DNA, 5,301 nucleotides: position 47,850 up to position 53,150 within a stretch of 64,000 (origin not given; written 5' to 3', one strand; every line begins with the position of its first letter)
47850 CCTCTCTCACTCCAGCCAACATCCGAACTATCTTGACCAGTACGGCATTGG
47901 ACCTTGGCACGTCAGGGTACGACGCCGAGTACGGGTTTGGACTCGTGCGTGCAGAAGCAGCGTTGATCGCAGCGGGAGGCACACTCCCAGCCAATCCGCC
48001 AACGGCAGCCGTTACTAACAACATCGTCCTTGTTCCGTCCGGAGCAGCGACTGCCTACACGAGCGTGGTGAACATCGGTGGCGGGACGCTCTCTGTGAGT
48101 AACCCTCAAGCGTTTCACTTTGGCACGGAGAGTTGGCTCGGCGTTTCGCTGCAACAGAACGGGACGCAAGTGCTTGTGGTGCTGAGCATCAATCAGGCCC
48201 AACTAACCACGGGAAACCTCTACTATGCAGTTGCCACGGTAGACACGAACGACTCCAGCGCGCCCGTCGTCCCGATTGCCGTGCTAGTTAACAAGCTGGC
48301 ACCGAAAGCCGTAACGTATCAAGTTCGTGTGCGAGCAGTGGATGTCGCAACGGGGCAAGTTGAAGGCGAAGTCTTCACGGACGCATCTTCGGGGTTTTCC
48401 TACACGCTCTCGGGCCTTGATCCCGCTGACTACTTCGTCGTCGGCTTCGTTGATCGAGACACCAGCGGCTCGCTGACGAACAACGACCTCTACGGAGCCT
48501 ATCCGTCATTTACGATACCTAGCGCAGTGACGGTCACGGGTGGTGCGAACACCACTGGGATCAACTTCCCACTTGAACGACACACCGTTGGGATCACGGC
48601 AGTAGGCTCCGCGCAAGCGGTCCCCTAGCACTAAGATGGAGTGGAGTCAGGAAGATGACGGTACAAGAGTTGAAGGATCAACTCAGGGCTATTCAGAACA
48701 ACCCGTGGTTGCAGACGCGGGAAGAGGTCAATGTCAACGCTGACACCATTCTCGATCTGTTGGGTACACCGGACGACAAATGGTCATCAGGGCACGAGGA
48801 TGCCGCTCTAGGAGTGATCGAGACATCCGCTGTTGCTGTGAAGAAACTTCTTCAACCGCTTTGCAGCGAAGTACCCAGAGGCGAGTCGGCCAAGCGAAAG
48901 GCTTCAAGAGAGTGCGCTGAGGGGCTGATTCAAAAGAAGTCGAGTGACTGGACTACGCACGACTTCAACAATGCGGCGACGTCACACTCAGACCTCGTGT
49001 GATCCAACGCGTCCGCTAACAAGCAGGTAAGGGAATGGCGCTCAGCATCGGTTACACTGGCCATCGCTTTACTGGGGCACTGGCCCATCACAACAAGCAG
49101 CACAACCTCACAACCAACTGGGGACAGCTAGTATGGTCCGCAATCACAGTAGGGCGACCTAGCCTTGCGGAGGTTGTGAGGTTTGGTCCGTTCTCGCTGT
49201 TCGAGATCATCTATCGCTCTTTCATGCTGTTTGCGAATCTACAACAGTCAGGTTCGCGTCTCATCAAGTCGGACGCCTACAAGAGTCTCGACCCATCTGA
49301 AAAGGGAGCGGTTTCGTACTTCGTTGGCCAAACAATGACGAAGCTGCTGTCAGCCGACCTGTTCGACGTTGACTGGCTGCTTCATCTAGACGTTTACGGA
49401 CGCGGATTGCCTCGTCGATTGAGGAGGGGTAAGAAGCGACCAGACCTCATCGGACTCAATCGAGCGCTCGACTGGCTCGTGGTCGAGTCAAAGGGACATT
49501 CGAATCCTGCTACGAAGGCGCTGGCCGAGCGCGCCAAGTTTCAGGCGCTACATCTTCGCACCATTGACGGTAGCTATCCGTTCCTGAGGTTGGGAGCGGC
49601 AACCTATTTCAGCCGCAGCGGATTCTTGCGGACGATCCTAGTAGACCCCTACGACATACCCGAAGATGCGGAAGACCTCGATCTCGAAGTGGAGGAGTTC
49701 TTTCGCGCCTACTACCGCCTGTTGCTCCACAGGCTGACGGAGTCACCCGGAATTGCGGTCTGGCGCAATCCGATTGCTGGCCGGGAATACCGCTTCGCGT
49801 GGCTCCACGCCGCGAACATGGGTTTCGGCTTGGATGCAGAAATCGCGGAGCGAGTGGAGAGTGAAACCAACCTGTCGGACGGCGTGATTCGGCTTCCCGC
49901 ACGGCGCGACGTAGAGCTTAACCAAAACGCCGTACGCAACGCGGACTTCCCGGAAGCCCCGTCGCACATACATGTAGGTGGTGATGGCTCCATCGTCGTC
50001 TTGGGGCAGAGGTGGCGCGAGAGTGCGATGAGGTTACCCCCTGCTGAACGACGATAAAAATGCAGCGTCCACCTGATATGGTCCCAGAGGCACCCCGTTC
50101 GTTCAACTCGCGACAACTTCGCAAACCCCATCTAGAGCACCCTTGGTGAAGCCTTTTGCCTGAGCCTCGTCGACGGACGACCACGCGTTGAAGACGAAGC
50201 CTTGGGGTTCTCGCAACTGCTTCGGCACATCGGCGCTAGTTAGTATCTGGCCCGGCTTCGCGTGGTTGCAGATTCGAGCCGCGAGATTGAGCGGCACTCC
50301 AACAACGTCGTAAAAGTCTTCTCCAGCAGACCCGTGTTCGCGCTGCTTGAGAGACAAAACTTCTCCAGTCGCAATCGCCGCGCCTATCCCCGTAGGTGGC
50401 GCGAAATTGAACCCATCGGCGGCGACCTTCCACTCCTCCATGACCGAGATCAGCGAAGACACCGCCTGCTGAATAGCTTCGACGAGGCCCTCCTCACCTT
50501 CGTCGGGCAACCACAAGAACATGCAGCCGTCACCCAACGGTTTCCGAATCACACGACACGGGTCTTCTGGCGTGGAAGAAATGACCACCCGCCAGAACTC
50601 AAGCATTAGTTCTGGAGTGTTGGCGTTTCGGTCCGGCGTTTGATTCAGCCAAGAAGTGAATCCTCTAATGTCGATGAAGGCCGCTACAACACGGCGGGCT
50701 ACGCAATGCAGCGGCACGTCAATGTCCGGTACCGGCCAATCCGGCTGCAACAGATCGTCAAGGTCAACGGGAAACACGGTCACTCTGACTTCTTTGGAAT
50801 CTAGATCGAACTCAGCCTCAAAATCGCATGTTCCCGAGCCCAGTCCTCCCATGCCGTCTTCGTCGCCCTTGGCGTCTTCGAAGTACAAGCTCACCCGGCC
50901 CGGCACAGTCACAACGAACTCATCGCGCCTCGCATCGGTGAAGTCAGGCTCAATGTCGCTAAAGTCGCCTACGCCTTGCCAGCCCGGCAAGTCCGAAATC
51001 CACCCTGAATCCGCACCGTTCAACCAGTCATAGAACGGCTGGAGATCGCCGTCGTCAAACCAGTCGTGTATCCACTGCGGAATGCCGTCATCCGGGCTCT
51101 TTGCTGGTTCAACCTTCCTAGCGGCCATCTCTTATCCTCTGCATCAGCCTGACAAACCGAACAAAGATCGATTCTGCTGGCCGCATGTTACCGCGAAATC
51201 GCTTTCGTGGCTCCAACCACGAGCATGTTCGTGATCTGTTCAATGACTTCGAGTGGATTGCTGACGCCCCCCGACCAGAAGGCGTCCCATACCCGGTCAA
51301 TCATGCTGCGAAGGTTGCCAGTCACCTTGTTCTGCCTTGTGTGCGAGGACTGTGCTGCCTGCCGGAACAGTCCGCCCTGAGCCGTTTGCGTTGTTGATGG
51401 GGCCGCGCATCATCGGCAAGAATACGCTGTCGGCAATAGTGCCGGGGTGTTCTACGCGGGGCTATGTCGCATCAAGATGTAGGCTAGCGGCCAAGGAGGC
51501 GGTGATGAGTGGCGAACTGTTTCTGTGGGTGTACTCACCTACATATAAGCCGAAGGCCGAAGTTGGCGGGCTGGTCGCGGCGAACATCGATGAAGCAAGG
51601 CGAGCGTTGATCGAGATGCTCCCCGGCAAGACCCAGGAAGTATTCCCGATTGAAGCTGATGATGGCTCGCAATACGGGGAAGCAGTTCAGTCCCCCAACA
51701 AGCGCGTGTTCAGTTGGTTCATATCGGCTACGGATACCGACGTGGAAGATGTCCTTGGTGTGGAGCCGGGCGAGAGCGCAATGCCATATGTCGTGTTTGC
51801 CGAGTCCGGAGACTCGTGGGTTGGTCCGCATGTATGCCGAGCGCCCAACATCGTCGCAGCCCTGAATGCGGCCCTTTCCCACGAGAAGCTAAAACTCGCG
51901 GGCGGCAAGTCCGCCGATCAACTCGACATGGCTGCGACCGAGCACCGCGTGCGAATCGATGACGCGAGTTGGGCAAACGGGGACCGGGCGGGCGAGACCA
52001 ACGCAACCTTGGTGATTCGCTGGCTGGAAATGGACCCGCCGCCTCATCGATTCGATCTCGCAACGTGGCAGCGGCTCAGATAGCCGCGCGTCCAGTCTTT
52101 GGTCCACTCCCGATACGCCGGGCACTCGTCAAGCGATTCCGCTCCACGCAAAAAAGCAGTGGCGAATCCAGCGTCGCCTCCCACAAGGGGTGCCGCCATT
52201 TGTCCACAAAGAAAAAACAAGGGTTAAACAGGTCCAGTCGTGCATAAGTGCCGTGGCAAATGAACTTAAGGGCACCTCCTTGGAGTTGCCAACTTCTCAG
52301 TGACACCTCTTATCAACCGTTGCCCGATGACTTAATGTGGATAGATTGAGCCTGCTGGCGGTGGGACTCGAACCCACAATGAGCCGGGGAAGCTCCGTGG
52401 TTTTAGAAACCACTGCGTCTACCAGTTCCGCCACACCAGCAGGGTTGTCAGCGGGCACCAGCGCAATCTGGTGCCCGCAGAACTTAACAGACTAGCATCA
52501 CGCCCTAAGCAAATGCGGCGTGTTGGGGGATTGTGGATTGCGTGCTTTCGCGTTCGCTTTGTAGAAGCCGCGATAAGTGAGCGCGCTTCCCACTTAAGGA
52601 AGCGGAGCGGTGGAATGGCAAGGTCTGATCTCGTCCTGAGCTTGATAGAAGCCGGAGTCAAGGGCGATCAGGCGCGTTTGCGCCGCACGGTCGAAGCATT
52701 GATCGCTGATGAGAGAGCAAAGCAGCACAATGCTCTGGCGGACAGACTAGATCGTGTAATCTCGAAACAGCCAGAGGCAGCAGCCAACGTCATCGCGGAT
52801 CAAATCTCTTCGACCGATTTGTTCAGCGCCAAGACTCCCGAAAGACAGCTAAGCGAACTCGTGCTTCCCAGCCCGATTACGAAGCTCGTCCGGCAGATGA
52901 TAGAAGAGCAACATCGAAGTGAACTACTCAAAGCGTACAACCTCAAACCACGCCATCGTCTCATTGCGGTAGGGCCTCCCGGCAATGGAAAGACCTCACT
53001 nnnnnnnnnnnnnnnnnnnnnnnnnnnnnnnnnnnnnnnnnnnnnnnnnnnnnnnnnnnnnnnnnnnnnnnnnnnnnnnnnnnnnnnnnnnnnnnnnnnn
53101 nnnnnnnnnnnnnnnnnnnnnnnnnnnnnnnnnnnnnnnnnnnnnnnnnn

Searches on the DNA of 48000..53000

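Call 73: search_rna_families(source=window, start=48000, end=53000, threshold=evalue, max_evalue=1)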
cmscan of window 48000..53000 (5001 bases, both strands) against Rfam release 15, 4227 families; matches with E-value up to 1: 2.
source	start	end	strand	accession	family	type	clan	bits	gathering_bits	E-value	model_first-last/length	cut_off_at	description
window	52353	52440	-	RF00005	tRNA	Gene; tRNA;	CL00001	55.2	29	2.9e-10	1-71/71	no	tRNA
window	52431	52486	+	RF02353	BjrC68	Gene; sRNA;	-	22.4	39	0.015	1-82/82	no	Bradyrhizobiaceae sRNA BjrC68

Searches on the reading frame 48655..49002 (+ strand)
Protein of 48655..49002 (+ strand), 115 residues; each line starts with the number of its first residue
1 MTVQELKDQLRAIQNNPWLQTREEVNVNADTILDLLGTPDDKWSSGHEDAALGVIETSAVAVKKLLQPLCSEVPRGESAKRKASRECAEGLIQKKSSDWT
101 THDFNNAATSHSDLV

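Call 3: search_protein_families(library=pfam, proteins=[window:48655-49002:+], max_evalue=0.1)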
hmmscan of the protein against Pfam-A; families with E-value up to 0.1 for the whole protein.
window:48655-49002:+ (115 aa): 0 families

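Call 4: search_protein_families(library=padloc, proteins=[window:48655-49002:+], max_evalue=0.1)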
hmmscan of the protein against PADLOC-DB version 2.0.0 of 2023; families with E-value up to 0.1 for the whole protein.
window:48655-49002:+ (115 aa): 0 families

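Call 16: search_protein_families(library=ncbifam, proteins=[window:48655-49002:+], max_evalue=0.1)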
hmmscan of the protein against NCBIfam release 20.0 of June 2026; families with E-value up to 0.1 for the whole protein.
window:48655-49002:+ (115 aa): 0 families
